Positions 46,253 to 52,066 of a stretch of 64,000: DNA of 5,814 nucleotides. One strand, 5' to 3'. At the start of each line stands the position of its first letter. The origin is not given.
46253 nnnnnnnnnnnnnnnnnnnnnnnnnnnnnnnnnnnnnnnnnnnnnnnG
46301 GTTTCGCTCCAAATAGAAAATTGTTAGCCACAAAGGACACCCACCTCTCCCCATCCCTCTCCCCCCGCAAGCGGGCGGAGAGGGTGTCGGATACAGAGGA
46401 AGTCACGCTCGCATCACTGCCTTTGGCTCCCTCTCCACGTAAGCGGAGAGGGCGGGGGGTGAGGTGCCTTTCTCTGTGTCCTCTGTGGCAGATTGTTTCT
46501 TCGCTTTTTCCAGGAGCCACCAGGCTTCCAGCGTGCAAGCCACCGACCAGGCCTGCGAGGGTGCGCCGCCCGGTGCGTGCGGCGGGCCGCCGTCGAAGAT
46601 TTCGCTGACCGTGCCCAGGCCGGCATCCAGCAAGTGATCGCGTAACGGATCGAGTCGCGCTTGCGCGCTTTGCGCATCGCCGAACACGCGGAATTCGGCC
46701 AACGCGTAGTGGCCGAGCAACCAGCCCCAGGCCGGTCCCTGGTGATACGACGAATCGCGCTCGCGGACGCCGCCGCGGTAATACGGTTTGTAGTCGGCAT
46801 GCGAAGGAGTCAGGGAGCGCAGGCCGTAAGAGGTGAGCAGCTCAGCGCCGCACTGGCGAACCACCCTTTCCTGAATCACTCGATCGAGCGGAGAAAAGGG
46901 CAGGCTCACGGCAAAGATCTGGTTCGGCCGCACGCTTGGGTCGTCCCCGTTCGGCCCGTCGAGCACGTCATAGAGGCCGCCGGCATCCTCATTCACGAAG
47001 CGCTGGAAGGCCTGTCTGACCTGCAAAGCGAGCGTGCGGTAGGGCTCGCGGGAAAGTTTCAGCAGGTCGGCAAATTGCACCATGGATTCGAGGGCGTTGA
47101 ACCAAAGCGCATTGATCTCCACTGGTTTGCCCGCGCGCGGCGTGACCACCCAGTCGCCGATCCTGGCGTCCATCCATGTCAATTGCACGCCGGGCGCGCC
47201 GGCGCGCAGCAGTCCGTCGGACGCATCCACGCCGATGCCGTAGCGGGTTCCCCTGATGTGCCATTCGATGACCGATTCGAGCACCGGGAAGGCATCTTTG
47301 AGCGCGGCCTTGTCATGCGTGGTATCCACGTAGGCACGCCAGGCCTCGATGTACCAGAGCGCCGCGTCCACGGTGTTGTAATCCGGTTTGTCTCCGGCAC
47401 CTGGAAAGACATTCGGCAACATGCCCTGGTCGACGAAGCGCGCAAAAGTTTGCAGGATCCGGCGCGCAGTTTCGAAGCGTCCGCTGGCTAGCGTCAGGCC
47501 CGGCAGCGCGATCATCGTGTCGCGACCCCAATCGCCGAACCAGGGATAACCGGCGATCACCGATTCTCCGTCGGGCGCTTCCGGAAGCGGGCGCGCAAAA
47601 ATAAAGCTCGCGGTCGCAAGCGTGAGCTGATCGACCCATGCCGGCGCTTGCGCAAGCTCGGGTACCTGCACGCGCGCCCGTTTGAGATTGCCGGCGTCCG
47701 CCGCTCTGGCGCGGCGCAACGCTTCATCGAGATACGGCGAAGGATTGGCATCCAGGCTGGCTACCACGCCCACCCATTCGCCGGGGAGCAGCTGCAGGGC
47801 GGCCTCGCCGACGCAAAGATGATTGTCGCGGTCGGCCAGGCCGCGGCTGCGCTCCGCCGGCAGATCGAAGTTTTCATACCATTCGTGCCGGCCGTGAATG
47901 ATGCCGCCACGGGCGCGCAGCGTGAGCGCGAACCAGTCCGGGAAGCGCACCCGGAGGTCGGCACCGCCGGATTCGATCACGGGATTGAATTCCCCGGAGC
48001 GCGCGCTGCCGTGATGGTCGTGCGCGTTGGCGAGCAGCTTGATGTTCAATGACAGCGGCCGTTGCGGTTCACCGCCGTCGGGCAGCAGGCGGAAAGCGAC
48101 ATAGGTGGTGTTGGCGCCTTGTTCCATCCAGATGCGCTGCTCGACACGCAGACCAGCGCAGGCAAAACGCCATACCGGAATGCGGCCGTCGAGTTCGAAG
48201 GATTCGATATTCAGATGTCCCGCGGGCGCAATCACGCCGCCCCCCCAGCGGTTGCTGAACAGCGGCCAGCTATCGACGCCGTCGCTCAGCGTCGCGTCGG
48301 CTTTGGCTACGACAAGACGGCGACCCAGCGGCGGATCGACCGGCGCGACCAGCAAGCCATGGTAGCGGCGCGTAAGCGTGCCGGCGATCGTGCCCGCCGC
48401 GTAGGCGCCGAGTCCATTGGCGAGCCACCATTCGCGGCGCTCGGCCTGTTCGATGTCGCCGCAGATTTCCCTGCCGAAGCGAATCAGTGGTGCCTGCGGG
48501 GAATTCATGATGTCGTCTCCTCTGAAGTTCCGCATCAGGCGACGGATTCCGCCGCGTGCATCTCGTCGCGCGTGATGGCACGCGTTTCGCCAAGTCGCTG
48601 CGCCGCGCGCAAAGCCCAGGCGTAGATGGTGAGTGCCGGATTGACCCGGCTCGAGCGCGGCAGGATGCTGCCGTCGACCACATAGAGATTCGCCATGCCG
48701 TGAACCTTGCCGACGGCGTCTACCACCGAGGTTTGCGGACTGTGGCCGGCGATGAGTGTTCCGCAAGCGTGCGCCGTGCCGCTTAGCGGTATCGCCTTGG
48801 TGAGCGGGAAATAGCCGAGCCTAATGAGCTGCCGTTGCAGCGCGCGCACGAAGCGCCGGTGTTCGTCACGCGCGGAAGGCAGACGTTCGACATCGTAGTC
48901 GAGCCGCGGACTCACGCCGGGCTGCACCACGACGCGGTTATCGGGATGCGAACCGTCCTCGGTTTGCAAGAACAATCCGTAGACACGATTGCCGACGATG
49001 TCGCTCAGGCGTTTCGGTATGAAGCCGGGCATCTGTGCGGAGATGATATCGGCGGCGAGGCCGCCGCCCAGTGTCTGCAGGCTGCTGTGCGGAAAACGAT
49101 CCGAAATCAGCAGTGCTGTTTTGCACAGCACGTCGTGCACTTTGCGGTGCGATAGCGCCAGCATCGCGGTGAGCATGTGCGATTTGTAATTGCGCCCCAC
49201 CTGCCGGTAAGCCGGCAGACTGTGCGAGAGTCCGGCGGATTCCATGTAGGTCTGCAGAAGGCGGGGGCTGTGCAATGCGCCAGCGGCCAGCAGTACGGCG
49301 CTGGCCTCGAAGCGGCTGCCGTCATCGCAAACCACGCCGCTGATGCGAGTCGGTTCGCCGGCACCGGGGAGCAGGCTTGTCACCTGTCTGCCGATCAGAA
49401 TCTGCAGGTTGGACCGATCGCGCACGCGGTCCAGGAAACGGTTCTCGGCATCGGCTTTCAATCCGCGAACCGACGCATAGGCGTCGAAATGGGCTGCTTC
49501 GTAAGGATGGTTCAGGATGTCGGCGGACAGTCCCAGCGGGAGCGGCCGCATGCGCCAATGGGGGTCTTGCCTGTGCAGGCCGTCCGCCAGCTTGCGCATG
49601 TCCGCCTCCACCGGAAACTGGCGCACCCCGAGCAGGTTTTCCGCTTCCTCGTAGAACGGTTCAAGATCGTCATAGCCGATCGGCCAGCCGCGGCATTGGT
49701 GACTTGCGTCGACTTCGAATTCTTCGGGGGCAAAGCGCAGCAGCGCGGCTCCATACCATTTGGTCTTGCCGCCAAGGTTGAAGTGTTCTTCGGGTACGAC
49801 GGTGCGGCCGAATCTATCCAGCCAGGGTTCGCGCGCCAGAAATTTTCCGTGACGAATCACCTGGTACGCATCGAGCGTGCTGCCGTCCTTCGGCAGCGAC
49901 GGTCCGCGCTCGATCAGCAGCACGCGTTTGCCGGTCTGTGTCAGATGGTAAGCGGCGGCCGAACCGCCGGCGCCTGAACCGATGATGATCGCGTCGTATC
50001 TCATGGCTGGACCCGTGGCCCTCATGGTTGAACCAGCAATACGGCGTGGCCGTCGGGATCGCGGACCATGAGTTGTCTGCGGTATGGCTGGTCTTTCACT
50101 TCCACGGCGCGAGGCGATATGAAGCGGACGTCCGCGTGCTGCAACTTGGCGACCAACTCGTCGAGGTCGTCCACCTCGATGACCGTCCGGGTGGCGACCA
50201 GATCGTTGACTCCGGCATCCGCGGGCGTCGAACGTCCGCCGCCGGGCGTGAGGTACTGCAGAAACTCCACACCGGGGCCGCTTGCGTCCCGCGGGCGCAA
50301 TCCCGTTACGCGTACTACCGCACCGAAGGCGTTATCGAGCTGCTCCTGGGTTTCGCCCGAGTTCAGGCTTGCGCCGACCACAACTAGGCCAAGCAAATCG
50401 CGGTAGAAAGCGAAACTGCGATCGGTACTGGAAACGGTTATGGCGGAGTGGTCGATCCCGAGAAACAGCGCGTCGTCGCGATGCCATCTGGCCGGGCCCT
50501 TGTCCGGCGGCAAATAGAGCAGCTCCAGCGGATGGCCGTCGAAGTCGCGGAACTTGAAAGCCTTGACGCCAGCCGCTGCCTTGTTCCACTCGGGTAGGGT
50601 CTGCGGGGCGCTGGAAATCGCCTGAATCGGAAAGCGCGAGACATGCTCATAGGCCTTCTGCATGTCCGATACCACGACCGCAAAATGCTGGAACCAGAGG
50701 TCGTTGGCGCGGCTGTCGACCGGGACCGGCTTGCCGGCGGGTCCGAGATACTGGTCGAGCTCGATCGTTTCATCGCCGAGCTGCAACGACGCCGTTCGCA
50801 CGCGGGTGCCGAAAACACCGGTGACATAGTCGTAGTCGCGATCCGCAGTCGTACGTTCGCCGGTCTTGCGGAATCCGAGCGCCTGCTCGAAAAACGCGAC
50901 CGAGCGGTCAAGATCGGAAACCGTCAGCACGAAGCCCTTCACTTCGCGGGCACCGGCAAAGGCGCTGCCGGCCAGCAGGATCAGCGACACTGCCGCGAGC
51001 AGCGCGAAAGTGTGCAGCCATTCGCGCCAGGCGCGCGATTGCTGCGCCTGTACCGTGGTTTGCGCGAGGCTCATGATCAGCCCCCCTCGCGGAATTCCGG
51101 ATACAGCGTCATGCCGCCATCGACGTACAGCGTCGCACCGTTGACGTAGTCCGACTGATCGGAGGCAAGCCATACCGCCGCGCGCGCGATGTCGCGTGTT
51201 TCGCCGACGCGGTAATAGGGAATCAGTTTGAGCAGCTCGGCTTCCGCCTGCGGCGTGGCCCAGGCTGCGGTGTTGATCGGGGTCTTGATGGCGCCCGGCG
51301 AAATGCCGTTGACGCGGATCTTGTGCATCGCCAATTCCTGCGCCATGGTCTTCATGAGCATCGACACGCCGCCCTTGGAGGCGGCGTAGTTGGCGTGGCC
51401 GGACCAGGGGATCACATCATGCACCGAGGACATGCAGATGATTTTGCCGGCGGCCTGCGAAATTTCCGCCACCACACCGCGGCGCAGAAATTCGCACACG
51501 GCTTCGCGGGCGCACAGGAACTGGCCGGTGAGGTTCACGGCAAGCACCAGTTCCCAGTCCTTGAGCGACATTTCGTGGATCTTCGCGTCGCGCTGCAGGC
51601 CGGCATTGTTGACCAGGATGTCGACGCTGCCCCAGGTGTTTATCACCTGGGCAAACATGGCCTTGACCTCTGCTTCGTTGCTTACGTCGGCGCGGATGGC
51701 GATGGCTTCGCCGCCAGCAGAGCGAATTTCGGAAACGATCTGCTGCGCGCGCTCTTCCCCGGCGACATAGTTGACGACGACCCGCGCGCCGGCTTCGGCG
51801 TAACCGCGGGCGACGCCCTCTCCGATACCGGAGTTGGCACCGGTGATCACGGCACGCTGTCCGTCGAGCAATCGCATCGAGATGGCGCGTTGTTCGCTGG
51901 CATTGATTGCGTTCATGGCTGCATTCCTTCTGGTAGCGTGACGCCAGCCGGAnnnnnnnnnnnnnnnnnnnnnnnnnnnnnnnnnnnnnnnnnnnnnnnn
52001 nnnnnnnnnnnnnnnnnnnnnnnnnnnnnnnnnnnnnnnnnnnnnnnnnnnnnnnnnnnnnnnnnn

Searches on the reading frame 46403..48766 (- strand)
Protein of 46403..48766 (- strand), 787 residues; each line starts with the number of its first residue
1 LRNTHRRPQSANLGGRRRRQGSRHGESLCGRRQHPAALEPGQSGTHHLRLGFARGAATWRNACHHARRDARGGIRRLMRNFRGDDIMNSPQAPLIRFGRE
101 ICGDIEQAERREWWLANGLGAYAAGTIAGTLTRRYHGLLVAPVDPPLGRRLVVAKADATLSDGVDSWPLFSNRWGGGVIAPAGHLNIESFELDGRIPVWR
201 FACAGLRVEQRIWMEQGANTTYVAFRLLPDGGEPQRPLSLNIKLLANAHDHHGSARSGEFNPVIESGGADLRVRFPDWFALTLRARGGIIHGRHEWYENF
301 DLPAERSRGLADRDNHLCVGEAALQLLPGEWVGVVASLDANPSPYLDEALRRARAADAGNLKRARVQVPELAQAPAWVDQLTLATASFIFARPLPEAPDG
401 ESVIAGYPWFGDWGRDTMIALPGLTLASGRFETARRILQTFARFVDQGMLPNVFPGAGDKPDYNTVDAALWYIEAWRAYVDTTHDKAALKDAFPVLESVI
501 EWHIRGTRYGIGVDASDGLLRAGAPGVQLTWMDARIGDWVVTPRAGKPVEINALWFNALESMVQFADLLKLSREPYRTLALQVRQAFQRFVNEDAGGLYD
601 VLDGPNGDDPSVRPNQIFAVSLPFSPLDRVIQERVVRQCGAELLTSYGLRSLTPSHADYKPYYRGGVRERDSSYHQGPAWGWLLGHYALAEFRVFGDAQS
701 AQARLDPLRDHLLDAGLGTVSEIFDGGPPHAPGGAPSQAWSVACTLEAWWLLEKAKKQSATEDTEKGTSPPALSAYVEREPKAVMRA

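Call 62: search_protein_families(library=pfam, proteins=[window:46403-48766:-], max_evalue=0.001)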
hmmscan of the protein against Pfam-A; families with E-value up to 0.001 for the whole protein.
window:46403-48766:- (787 aa): 2 families
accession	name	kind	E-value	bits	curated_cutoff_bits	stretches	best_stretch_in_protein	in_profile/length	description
PF06202.20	GDE_C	-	6.7e-116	387.6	21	1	385-746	3-366/367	Amylo-alpha-1,6-glucosidase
PF12439.13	GDE_N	-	4.5e-59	200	27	1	111-332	1-218/219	Glycogen debranching enzyme N terminal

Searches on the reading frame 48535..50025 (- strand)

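Call 62: search_protein_families(library=pfam, proteins=[window:48535-50025:-], max_evalue=0.001)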
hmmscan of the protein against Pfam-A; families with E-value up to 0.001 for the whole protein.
window:48535-50025:- (496 aa): 10 families
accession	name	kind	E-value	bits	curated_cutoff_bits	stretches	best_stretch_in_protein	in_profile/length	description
PF05199.19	GMC_oxred_C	-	2.6e-18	67.4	24.6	1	414-471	68-139/139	GMC oxidoreductase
PF01266.30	DAO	-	1.5e-13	51.4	27.9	1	11-255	1-208/353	FAD dependent oxidoreductase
PF00890.30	FAD_binding_2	-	9e-10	38.7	20.4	1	11-43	1-33/414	FAD binding domain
PF07992.20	Pyr_redox_2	-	4.6e-09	36.6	26.1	1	10-51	1-42/291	Pyridine nucleotide-disulphide oxidoreductase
PF00732.25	GMC_oxred_N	-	3.2e-08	34.1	23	1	113-284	54-217/218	GMC oxidoreductase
PF13450.12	NAD_binding_8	-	1.7e-07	31.9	21.9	1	14-43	1-30/68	NAD(P)-binding Rossmann-like domain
PF01134.28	GIDA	-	4.5e-07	29.7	22.1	0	11-38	1-28/391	Glucose inhibited division protein A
PF12831.13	FAD_oxidored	-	4.6e-05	23.3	27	1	11-43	1-33/416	FAD dependent oxidoreductase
PF13738.12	Pyr_redox_3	-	0.00012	21.8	30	0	13-41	1-30/305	Pyridine nucleotide-disulphide oxidoreductase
PF03486.20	HI0933_like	-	0.00016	21.7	50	0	11-44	2-35/244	HI0933-like protein Rossmann domain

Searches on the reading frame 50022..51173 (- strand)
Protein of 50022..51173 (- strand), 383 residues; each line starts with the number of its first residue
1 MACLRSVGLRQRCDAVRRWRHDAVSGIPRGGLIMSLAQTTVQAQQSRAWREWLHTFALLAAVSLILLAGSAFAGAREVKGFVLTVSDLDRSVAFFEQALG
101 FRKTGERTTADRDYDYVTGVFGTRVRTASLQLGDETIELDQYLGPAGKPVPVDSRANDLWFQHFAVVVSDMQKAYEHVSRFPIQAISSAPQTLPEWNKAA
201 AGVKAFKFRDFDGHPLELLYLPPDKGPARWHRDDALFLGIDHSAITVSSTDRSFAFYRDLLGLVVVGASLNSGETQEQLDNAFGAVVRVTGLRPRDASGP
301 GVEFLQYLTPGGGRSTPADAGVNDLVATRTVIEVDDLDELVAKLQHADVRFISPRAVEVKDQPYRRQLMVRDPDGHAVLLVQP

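Call 62: search_protein_families(library=pfam, proteins=[window:50022-51173:-], max_evalue=0.001)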
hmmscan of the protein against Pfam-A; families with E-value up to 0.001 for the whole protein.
window:50022-51173:- (383 aa): 4 families
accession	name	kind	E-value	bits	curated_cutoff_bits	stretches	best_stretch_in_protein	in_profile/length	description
PF00903.31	Glyoxalase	-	2.8e-21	76.6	20.6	2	239-378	1-119/121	Glyoxalase/Bleomycin resistance protein/Dioxygenase superfamily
PF13669.12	Glyoxalase_4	-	5.6e-11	43.1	27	1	83-180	5-88/109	Glyoxalase/Bleomycin resistance protein/Dioxygenase superfamily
PF22677.2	Ble-like_N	-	4.6e-07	29.9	24.5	0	81-102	5-26/41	Bleomycin resistance protein-like N-terminal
PF18029.7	Glyoxalase_6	-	5.6e-05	24.2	23.6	0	247-378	6-103/106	Glyoxalase-like domain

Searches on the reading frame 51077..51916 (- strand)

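Call 62: search_protein_families(library=pfam, proteins=[window:51077-51916:-], max_evalue=0.001)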
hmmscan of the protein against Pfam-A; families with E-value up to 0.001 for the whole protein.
window:51077-51916:- (279 aa): 4 families
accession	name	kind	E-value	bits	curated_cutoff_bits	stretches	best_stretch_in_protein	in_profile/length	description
PF13561.12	adh_short_C2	-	2.1e-65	221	27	1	26-270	1-236/236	Enoyl-(Acyl carrier protein) reductase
PF00106.31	adh_short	-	1.1e-55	188.6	26.6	1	21-220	2-192/195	short chain dehydrogenase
PF08659.16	KR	-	6.9e-14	52.6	22.6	1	23-188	4-160/180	KR domain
PF23441.1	SDR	-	2.1e-07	31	27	1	22-270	10-256/258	SDR-like rossmann domain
